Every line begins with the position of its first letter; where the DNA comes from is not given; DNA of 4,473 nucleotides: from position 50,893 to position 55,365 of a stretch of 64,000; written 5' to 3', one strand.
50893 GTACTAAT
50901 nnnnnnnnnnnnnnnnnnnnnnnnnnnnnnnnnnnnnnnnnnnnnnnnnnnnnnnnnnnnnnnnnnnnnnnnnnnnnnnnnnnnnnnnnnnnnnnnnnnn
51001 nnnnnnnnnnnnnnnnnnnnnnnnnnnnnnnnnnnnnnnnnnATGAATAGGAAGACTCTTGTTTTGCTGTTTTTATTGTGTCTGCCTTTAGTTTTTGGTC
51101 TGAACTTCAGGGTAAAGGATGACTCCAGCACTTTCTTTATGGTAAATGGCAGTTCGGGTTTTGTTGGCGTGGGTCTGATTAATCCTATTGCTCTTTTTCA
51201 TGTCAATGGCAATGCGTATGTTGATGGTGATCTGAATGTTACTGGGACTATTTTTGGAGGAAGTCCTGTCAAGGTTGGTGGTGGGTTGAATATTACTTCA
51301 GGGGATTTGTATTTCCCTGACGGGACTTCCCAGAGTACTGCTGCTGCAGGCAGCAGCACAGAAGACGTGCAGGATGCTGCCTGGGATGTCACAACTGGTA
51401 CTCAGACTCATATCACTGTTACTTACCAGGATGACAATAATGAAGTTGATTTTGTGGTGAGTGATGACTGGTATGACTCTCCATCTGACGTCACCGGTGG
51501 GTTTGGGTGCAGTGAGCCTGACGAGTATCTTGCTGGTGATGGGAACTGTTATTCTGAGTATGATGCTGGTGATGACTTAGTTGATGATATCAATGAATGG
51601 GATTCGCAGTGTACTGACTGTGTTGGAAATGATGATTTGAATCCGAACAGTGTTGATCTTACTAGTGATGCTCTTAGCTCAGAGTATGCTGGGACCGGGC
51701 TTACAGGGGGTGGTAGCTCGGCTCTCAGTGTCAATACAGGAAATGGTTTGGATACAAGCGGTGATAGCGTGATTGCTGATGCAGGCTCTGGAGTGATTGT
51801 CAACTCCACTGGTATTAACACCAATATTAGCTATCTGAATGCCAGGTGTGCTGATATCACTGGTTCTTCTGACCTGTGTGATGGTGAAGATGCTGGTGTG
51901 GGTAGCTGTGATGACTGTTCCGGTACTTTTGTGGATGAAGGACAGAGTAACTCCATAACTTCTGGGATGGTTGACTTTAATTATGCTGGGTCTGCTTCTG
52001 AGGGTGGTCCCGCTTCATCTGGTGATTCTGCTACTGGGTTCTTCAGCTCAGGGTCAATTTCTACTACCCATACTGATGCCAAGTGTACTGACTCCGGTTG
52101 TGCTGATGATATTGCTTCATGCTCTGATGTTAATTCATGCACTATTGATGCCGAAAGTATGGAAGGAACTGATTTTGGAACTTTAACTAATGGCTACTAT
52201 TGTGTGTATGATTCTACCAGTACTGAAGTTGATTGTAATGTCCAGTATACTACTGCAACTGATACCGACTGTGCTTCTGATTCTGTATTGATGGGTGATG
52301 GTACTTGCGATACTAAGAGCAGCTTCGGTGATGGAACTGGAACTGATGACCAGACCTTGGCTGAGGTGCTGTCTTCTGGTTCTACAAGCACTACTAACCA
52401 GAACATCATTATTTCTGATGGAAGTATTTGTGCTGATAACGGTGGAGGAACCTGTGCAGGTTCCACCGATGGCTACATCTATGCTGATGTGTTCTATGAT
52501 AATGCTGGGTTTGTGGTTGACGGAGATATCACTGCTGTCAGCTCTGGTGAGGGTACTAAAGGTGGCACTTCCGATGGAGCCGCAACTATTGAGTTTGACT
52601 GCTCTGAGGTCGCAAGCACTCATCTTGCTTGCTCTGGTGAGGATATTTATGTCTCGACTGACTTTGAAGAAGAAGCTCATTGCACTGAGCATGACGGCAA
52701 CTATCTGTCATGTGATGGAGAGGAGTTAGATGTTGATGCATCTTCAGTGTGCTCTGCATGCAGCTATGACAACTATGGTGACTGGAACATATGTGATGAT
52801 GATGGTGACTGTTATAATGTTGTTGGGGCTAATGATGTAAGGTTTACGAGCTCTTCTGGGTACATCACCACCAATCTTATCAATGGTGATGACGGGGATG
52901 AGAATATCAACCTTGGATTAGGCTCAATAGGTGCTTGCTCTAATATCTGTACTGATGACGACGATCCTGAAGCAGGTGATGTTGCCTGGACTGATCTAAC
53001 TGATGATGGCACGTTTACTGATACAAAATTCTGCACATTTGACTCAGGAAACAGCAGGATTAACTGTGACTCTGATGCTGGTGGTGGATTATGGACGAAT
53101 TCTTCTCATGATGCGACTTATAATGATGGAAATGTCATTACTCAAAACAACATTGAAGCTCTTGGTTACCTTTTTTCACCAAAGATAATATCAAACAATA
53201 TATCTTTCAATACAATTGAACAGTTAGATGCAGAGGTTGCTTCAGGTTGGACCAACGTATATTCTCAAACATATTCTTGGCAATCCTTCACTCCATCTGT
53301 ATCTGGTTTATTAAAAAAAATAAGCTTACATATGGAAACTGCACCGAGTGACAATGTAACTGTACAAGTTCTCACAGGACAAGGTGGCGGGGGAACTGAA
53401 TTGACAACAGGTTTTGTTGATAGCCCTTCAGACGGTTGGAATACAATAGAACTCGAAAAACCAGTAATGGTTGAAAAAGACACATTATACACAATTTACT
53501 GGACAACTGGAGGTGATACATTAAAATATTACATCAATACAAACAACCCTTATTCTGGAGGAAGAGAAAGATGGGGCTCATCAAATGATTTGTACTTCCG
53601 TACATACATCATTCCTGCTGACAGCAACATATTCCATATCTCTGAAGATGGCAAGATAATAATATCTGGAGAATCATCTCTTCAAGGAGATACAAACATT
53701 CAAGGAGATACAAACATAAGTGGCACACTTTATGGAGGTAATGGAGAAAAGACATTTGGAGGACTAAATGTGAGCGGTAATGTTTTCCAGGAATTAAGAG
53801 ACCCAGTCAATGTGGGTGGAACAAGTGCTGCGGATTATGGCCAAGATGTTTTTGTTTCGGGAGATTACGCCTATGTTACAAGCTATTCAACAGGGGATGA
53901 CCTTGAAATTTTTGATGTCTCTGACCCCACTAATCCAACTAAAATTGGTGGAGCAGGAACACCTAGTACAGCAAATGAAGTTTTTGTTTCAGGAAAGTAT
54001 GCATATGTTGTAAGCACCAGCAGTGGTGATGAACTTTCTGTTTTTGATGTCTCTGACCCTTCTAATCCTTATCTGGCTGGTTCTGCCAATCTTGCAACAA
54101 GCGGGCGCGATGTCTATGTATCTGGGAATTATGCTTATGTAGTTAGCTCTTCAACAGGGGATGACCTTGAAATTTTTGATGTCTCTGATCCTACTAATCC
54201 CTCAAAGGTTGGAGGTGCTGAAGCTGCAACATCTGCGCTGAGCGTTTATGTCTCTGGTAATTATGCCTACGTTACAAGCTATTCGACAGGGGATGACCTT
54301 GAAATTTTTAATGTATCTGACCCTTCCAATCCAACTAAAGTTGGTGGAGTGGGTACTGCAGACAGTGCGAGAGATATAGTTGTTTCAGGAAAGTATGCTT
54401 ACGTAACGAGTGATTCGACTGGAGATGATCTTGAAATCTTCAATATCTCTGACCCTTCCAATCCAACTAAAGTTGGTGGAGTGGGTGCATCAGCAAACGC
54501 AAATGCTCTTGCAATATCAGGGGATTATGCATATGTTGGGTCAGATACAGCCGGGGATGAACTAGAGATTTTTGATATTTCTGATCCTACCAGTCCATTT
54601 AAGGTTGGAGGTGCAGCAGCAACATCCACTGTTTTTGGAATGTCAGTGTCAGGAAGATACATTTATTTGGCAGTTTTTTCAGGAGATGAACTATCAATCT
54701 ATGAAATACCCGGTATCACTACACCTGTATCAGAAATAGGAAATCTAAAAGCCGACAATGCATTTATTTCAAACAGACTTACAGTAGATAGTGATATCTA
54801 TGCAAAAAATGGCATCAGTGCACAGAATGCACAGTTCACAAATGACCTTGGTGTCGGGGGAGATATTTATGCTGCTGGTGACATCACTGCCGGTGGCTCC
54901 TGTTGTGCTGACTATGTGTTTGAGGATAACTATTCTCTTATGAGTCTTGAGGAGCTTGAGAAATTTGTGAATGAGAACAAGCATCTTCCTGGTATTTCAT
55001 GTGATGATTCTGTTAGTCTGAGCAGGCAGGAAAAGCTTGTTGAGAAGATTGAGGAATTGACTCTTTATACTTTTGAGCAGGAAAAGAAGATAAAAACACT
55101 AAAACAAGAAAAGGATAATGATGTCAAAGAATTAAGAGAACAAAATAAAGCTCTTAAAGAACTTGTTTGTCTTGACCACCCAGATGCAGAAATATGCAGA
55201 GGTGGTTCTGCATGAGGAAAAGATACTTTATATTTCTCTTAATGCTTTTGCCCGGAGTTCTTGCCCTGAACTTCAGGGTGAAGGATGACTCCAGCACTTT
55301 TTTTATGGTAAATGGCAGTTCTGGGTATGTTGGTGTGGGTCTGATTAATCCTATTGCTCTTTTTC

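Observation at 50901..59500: Tandem cassette of paralogous giant surface proteins with shuffled tail-fibre-like, LVIVD-propeller and coiled-coil modules, preceded by an AbrB-like regulator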

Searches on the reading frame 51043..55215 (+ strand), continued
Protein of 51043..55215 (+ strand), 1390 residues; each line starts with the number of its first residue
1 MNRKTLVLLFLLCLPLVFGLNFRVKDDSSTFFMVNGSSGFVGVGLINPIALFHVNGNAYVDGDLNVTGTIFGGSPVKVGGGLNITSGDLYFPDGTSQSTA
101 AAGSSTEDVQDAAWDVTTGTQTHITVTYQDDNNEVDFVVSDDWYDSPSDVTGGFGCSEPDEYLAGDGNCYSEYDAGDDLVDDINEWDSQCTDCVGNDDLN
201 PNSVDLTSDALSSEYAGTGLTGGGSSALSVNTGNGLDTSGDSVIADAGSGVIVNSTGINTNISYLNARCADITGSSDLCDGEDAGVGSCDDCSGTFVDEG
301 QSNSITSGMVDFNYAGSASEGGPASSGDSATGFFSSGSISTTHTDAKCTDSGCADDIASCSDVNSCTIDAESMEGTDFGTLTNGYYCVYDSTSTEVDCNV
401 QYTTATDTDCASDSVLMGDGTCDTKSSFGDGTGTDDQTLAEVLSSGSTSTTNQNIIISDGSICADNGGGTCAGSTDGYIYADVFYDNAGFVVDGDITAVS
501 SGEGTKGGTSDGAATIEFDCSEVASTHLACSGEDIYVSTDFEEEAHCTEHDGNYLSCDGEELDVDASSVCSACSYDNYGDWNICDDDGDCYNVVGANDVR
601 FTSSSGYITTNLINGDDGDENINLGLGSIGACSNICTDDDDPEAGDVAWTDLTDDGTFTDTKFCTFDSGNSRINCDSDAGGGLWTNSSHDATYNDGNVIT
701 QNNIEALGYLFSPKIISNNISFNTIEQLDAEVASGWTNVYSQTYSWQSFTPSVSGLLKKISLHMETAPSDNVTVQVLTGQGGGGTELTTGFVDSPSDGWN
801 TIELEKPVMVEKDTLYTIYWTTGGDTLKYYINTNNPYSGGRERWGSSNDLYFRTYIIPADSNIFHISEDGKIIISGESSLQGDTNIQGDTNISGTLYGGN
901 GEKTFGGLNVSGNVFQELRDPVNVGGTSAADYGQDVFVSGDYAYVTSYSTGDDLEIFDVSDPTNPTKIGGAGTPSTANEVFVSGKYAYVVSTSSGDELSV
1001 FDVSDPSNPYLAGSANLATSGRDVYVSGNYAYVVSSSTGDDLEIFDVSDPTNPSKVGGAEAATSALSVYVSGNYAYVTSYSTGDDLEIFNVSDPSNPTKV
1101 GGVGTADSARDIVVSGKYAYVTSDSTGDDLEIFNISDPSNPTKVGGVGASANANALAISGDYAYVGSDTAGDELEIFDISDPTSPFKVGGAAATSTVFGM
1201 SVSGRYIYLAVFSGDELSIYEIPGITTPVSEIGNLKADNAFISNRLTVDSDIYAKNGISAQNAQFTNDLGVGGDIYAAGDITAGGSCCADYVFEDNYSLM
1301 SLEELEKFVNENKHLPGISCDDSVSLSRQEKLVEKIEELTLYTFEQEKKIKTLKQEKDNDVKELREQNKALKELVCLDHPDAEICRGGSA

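Call 82: search_protein_families(library=phrogs, proteins=[L001:3-1301:+, L001:1301-3538:+, L001:10335-12809:+, L001:13204-14583:+, L001:18273-19865:+, L001:16461-17249:+, L001:4935-5408:+, L001:14609-15115:+], max_evalue=0.001)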
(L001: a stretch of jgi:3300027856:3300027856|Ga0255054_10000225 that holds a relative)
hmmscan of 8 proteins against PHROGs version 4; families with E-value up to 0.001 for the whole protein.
L001:3-1301:+ (432 aa): 1 family
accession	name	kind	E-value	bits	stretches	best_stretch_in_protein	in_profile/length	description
phrog_2662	-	head and packaging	1.1e-06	28.5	1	112-277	149-320/717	portal protein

L001:1301-3538:+ (745 aa): 1 family
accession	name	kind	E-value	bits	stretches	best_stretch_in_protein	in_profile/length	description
phrog_25898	-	head and packaging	1.3e-07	32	1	603-741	250-392/394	major head protein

L001:10335-12809:+ (824 aa): 0 families

L001:13204-14583:+ (459 aa): 5 families
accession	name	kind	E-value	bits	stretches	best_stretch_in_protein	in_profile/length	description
phrog_4406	-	head and packaging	4.1e-09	34.6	1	257-333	2913-2987/3231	virion structural protein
phrog_11439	-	tail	1.2e-08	34.6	1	266-338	201-276/775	tail fiber protein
phrog_2885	-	tail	3.8e-08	31.1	1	266-327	72-132/4179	baseplate wedge subunit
phrog_11431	-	head and packaging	4.4e-07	29.9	1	130-253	84-210/578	virion structural protein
phrog_22827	-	unknown function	7.4e-06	25.8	1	269-320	269-318/613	-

L001:18273-19865:+ (530 aa): 6 families
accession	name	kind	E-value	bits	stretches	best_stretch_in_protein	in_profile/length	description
phrog_58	-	tail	5e-19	69.2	1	15-450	401-953/1544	tail length tape measure protein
phrog_8462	-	tail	1.9e-07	31.2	1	181-501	239-490/672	tail length tape measure protein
phrog_305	-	tail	1.5e-06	28.1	1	56-448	333-701/1001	tail length tape measure protein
phrog_1272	-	tail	2.1e-05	23.5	1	179-448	548-873/1606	tail length tape measure protein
phrog_167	-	tail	2.5e-05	23.2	1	6-447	445-712/1555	tail length tape measure protein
phrog_5493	-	tail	0.00042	19.7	0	11-451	541-980/1102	tail length tape measure protein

L001:16461-17249:+ (262 aa): 0 families

L001:4935-5408:+ (157 aa): 0 families

L001:14609-15115:+ (168 aa): 0 families

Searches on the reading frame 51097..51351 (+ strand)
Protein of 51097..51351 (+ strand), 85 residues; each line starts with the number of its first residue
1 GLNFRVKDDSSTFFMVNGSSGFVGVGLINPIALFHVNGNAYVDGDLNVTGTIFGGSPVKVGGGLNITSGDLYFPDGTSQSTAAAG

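Call 48: find_related_loci(query=A4, collection=metagenome_contigs, flank=10000)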
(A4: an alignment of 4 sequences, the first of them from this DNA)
Query A4 (85 aa) in metagenome_contigs; peptide patterns used: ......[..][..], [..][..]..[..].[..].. (x = any residue, [..] = any of these).
543 stretches matched a pattern; 23 encode a relative of the query (tblastn E <= 1e-3); 22 distinct loci.
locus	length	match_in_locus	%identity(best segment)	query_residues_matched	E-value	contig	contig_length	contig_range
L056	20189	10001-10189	43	23-76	2e-9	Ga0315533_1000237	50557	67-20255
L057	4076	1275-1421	49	3-54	5e-8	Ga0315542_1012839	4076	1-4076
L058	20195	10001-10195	39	4-75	5e-7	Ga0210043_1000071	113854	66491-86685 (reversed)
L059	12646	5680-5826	47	35-83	8e-7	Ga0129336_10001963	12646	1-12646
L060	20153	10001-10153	41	13-66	1e-6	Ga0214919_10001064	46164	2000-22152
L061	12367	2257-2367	49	3-39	2e-6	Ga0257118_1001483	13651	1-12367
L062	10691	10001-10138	48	13-58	1e-6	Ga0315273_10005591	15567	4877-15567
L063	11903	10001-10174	41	20-79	3e-6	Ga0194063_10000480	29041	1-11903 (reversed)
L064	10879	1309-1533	33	12-81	4e-6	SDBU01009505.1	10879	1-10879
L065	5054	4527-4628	53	38-71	5e-6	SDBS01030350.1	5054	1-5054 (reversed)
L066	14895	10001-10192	35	20-80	8e-6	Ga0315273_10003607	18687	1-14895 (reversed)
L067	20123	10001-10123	37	10-52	1e-5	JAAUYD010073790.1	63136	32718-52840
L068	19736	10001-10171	35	2-74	1e-5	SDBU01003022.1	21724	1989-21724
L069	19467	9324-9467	37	2-52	1e-5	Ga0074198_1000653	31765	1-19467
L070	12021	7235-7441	27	4-66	3e-5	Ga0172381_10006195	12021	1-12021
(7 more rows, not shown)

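Call 49: find_related_loci(query=A4, collection=viral_contigs, flank=10000)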
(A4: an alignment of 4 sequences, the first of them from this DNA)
Query A4 (85 aa) in viral_contigs; peptide patterns used: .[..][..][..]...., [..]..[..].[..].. (x = any residue, [..] = any of these).
233 stretches matched a pattern; 4 encode a relative of the query (tblastn E <= 1e-3); 4 distinct loci.
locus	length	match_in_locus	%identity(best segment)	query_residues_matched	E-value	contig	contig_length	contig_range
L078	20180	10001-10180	37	11-58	8e-7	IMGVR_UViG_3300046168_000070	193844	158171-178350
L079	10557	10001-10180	39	23-84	2e-6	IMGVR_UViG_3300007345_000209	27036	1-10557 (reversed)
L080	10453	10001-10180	39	23-84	2e-6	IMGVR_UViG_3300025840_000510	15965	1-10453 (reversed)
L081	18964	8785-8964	38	23-84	1e-5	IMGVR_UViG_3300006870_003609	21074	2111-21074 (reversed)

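Call 57: search_protein_families(library=pfam, proteins=[L056:8264-12292:+], max_evalue=0.01)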
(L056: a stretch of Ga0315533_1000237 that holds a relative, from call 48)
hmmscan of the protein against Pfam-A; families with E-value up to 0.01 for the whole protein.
L056:8264-12292:+ (1343 aa): 1 family
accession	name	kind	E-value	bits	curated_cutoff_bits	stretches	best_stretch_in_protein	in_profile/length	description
PF21939.1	Gp10_C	-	0.00012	23.5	27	1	669-749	40-115/139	Baseplate structural protein Gp10, C-terminal domain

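Call 99: search_protein_families(library=phrogs, proteins=[L081:5881-11691:+, L078:9977-10999:+], max_evalue=0.0001)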
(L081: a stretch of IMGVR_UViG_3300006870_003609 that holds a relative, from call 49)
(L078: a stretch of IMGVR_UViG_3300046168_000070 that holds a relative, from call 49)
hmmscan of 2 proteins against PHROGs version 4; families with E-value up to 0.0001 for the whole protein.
L081:5881-11691:+ (1937 aa): 3 families
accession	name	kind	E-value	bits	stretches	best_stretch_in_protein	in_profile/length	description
phrog_18345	-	tail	4.3e-47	162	4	1152-1733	341-785/956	tail fiber protein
phrog_9942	-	tail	5.8e-28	98.4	3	198-936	173-854/1178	tail fiber protein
phrog_5906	-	unknown function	1.5e-06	29.3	1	9-45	23-59/197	-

L078:9977-10999:+ (341 aa): 6 families
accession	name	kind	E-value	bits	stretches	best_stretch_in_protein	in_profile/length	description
phrog_5070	-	unknown function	1.5e-09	38.6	1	174-269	83-178/182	-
phrog_17312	-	tail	7.2e-08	32.2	1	302-341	753-792/792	tail protein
phrog_7964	-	unknown function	7.7e-08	32.6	1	40-275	68-195/269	-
phrog_36281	-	unknown function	9.5e-06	26.2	0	175-277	161-269/290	-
phrog_30158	-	unknown function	1.4e-05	24.7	1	52-128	354-418/779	-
phrog_4549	-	tail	1.7e-05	24.2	0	35-232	573-666/869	tail fiber protein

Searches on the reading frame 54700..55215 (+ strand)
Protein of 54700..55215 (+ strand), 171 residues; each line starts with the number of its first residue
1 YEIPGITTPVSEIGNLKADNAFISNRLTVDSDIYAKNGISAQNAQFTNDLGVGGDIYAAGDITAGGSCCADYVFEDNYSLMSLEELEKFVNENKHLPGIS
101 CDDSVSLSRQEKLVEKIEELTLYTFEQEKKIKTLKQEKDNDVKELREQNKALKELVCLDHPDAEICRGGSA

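Call 8: search_protein_families(library=pfam, proteins=[window:54700-55215:+], max_evalue=10)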
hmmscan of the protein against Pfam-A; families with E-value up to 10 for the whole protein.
window:54700-55215:+ (171 aa): 0 families

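Call 22: find_homologous_proteins(query=window:54703-55212:+, max_evalue=0.001)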
Query seq(170 aa) (170 aa): 97 proteins with E <= 0.001 among 198 candidates.
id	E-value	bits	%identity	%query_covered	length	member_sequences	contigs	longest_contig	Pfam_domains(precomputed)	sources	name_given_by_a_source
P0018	7.2e-15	74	44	57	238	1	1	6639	-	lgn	-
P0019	7.7e-15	73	43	60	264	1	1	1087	-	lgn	-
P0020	2.4e-14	72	46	60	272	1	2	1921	-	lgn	-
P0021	3.7e-14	71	46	59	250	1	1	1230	-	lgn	-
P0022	5.2e-14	71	43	71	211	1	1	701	-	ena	-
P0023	1.2e-13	70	46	52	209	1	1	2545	-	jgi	jgi:hypothetical protein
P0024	1.2e-13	70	43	74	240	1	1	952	-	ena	-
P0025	1.3e-13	70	44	56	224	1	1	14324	-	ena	-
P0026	1.3e-13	69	48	49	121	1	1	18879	-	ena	-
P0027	3.4e-13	68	39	76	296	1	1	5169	-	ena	-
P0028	3.4e-13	68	44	49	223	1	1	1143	-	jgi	jgi:hypothetical protein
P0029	6.0e-13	67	40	68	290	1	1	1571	-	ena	-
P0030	7.5e-13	67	46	61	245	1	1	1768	-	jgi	-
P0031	7.6e-13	67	50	52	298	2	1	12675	-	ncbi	ncbi:MAG: hypothetical protein ACFB0B_18095 [Thermonemataceae bacterium]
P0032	1.3e-12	66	41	65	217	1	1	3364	-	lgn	-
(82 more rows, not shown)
